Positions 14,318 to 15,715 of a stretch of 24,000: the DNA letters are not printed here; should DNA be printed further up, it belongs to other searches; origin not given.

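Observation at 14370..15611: FrhB/FpoF-like flavo-Fe-S subunit inserted between the Mrp and hydrogenase modules of an otherwise canonical mbhA-N operon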

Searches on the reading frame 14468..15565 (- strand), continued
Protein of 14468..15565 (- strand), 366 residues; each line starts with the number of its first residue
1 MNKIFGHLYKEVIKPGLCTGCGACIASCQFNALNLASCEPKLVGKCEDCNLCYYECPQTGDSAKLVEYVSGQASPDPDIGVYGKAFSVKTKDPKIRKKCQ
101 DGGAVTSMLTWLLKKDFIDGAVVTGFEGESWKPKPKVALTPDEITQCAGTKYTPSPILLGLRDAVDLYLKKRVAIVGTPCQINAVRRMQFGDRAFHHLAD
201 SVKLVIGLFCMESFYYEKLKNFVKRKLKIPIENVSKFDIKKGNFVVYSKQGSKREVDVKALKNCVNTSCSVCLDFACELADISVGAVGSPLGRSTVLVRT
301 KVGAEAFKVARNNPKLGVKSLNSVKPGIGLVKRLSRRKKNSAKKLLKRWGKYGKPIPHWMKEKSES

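Call 37: search_solved_structures(query=window:14468-15565:-, max_evalue=1e-40, show_alignments=5)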
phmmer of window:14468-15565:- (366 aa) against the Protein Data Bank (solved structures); distinct sequences matched with E-value up to 1e-40: 8.
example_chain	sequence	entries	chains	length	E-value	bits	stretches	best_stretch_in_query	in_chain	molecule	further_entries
9r51_B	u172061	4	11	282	2.8e-63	217.3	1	79-358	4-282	F420-reducing [NiFe]-hydrogenase from Methanothermococcus thermolithotrophicus subunit bet | F420-reducing [NiFe]-hydrogenase from Methanothermococcus thermolit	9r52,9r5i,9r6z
3zfs_C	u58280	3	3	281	2.1e-62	214.4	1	79-357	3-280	F420-REDUCING HYDROGENASE, SUBUNIT BETA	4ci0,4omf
8riu_B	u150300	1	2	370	5.5e-61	209.7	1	10-341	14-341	Coenzyme F420 hydrogenase/dehydrogenase, beta subunit C terminus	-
6qgr_B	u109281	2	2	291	3.9e-58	200.4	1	75-348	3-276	Coenzyme F420 hydrogenase subunit beta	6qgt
6qii_B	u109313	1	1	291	5.4e-58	199.9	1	75-348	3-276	Coenzyme F420 hydrogenase subunit beta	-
8rja_E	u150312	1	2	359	7.2e-49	169.9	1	5-348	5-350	Coenzyme F420 hydrogenase/dehydrogenase, beta subunit C terminus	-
7np8_A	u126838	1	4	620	3.1e-46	161.2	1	10-321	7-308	Coenzyme F420-dependent sulfite reductase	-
7npa_A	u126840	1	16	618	5.8e-43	150.4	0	10-325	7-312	Coenzyme F420-dependent sulfite reductase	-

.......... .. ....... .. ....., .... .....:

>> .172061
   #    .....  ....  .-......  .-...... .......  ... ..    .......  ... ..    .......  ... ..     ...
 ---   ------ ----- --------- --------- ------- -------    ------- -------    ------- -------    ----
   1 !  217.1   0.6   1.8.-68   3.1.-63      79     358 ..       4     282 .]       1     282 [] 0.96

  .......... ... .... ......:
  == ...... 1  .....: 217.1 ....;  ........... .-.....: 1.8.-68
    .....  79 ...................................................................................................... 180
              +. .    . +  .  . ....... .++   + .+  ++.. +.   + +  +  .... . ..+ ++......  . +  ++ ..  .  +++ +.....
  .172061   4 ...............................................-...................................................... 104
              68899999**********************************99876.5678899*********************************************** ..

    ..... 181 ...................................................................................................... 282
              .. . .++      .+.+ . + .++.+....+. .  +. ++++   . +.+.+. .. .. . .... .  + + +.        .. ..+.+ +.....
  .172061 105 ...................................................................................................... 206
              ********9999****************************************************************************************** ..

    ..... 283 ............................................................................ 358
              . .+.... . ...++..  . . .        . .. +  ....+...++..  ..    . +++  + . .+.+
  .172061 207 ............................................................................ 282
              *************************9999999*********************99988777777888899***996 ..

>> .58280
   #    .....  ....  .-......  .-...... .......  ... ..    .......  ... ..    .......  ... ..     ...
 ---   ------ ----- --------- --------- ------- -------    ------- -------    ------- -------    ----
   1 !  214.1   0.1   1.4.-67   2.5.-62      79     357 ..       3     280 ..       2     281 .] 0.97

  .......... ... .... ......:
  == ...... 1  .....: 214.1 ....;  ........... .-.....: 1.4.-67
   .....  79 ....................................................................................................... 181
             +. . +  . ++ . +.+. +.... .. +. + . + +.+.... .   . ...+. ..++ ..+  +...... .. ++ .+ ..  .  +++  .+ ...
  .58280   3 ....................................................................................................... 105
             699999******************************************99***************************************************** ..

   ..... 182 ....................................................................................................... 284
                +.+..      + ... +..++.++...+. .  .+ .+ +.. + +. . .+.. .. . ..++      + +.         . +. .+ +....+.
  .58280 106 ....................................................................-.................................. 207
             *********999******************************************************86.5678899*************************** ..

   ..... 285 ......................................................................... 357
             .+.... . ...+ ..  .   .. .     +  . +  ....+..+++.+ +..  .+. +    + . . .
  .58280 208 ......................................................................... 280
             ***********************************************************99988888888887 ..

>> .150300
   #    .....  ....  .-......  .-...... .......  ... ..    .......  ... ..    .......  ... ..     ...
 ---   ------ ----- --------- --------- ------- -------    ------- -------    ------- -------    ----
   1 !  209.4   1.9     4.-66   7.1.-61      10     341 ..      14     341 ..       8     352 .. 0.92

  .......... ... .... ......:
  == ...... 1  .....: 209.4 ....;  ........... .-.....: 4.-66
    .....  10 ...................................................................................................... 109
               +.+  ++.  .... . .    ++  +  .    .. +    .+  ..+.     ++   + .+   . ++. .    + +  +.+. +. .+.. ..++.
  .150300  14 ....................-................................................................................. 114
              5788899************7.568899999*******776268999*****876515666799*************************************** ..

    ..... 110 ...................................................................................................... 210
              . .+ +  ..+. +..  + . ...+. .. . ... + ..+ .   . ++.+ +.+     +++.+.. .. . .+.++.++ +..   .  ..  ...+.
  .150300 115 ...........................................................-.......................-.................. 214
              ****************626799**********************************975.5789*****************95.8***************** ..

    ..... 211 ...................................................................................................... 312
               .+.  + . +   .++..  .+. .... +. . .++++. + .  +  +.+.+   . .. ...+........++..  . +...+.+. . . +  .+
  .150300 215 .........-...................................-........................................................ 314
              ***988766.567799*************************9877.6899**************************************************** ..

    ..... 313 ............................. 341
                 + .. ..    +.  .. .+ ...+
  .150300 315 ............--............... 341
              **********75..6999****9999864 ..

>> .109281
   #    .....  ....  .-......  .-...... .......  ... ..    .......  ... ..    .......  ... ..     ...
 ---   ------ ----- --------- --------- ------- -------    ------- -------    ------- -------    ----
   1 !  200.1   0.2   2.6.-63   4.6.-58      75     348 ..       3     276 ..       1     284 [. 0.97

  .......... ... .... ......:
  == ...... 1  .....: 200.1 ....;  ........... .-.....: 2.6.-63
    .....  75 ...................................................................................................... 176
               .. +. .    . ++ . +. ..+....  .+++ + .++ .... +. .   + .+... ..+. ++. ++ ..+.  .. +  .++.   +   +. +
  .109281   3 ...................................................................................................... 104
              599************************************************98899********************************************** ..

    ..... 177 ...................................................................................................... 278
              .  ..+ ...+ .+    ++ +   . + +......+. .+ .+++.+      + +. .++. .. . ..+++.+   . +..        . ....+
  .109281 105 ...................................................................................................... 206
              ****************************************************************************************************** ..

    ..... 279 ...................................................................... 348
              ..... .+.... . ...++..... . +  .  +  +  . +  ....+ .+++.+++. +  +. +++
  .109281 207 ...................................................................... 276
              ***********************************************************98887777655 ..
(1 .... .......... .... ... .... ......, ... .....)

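Call 52: find_homologous_proteins(query=L006:12920-13801:+, max_evalue=1e-10)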
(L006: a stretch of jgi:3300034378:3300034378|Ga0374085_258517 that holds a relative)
Query L006:12920-13801:+ (294 aa): 7990 proteins with E <= 1e-10 among 8000 candidates; the best 120 are listed.
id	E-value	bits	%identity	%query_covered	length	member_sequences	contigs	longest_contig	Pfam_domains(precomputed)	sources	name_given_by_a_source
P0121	4.7e-185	631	100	100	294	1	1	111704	PF01933.24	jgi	jgi:LPPG:FO 2-phospho-L-lactate transferase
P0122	8.2e-185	631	99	100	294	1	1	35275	PF01933.24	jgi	jgi:LPPG:FO 2-phospho-L-lactate transferase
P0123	6.2e-154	529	84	98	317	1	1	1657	PF01933.24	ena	-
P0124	3.9e-149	514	80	97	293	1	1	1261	PF01933.24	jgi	-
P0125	4.7e-145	500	79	97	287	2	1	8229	PF01933.24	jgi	-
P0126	4.3e-142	490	76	97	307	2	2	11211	PF01933.24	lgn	-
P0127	1.3e-139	482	75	97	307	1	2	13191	PF01933.24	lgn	-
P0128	2.1e-138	478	74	97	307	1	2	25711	PF01933.24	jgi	-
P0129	3.1e-138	478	75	97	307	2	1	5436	PF01933.24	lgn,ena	-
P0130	1.4e-137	476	74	97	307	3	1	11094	PF01933.24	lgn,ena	-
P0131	5.3e-137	474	72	98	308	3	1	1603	PF01933.24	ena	-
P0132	2.7e-136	471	71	98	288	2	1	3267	PF01933.24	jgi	jgi:LPPG:FO 2-phospho-L-lactate transferase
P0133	3.6e-136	471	72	97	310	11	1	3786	PF01933.24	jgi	-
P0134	4.9e-136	471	73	97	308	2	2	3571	PF01933.24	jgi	-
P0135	8.0e-136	470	72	97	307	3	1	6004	PF01933.24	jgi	-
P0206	3.0e-117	409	63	97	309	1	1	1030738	PF01933.24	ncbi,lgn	-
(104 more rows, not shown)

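Call 53: find_encoding_contigs(protein=P0206, flank=10000, max_places=2)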
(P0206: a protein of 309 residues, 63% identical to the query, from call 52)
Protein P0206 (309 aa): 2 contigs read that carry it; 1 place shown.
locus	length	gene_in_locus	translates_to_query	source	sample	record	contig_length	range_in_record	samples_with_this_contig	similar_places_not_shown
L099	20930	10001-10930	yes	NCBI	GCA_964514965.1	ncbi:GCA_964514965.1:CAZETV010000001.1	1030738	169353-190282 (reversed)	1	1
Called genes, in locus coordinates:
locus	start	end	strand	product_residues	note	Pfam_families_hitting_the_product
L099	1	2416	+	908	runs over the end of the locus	PF00270:DEAD, PF22590:Cas3-like_C_2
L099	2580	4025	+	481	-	PF01637:ATPase_2, PF13173:AAA_14, PF13401:AAA_22 (faint), PF03008:DUF234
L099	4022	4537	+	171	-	PF01930:Cas_Cas4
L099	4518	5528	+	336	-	PF01867:Cas_Cas1, PF18729:HEPN_STY4199 (faint)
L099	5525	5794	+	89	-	PF09827:CRISPR_Cas2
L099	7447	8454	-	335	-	PF00296:Bac_luciferase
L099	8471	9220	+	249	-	PF01996:F420_ligase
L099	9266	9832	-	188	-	PF01184:Gpr1_Fun34_YaaH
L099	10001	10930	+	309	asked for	PF01933:CofD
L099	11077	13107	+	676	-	-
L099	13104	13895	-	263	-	-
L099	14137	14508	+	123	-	-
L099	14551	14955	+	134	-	-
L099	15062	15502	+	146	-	-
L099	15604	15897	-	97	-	-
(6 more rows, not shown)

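Call 60: predict_structure(alignment_id=A1)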
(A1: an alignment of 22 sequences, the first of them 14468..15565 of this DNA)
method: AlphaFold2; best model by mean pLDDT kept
length: 366 residues; sequences in the alignment: 22
mean_pLDDT: 80.3   pTM: 0.84
mean pLDDT of the five models: 80.3, 78.3, 78.0, 73.9, 67.6
residues with pLDDT >= 90: 121; 70-90: 156; 50-70: 70; < 50: 19
segments of 3 or more residues with pLDDT < 50: 1-6, 47-53, 363-366
pLDDT, mean of each block of 10 residues (from residue 1): 43 60 75 67 56 58 73 55 85 86 90 98 79 88 80 78 93 92 84 70 92 82 91 82 85 89 81 85 90 90 95 95 92 89 88 74 43
secondary structure, 60 per line:
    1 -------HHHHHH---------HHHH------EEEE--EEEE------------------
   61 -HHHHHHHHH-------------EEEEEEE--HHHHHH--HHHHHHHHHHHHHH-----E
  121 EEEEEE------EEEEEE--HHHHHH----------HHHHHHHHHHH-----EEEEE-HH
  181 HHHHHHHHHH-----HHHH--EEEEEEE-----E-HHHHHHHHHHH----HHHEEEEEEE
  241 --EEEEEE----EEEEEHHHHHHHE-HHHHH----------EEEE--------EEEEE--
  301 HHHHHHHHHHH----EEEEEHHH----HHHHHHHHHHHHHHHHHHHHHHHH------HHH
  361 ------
elements in order: H8-13 H23-26 E33-36 E39-42 H62-70 E84-90 H93-98 H101-114 E120-126 E133-138 H141-146 H157-167 E173-177 H179-190 H196-199 E202-208 H216-226 E234-240 E243-248 E253-257 H258-264 H267-271 E282-285 E294-298 H301-311 E316-320 H328-351

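Call 62: fold_search(model_id=the predicted structure, library=pdb)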
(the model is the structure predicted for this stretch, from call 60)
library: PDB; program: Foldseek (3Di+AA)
matches with E <= 10: 658; with E <= 0.001: 21
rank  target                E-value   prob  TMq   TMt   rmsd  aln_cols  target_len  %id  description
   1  8riu_B                1.4e-30  1.00  0.84  0.83   2.4       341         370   37  Crystal structure of the F420-reducing carbon monoxide dehydrogenase component from the ethanotroph Candidatus Ethanop (released 2024-10-02)
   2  9r51_B                3.2e-29  1.00  0.72  0.93   1.9       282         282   41  Dimeric state of the F420-reducing hydrogenase from Methanothermococcus thermolithotrophicus in crystalline form 1 (released 2025-10-22)
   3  9r52_B                5.2e-29  1.00  0.71  0.92   2.1       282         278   39  Dimeric state of the F420-reducing hydrogenase from Methanothermococcus thermolithotrophicus in crystalline form 2 (released 2025-10-22)
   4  6qgr_B                2.1e-28  1.00  0.71  0.89   2.3       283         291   36  The F420-reducing [NiFe] hydrogenase complex from Methanosarcina barkeri at the Nia-S state (released 2019-10-23)
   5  6qii_B                4.4e-28  1.00  0.71  0.88   2.2       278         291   37  Xenon derivatization of the F420-reducing [NiFe] hydrogenase complex from Methanosarcina barkeri (released 2019-10-23)
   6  8rja_E                5.0e-28  1.00  0.75  0.78   3.8       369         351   30  Crystal structure of the F420-reducing formylmethanofuran dehydrogenase complex from the ethanotroph Candidatus Ethano (released 2024-10-02)
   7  4ci0_C                2.6e-27  1.00  0.70  0.91   2.3       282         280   41  Electron cryo-microscopy of F420-reducing NiFe hydrogenase Frh (released 2014-02-26)
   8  7np8_B                8.0e-24  1.00  0.76  0.46   3.5       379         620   31  Crystal structure of the Coenzyme F420-dependent sulfite reductase from Methanocaldococcus jannaschii at 2.3-A resolut (released 2022-03-23)
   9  7np8_A                9.5e-24  1.00  0.76  0.46   3.3       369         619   32  Crystal structure of the Coenzyme F420-dependent sulfite reductase from Methanocaldococcus jannaschii at 2.3-A resolut (released 2022-03-23)
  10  7npa_D                2.2e-23  1.00  0.74  0.45   3.4       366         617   30  Crystal structure of the Coenzyme F420-dependent sulfite reductase from Methanothermococcus thermolithotrophicus at 1. (released 2022-03-23)
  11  7npa_A                2.3e-23  1.00  0.75  0.46   3.3       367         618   30  Crystal structure of the Coenzyme F420-dependent sulfite reductase from Methanothermococcus thermolithotrophicus at 1. (released 2022-03-23)
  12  7npa_N                1.3e-22  1.00  0.75  0.46   3.3       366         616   30  Crystal structure of the Coenzyme F420-dependent sulfite reductase from Methanothermococcus thermolithotrophicus at 1. (released 2022-03-23)
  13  8rvu_E                1.4e-18  1.00  0.59  0.57   5.9       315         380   20  CryoEM structure of the Elp-Hdr complex of Methanothermobacter marburgensis state 2 (composite structure) (released 2025-05-14)
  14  7bkb_E                5.1e-18  1.00  0.59  0.53   3.6       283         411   20  Formate dehydrogenase - heterodisulfide reductase - formylmethanofuran dehydrogenase complex from Methanospirillum hun (released 2021-09-29)
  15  5dqr_B                3.5e-17  1.00  0.60  0.54   2.8       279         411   24  The crystal structure of Arabidopsis 7-hydroxymethyl chlorophyll a reductase (HCAR) (released 2016-04-20)
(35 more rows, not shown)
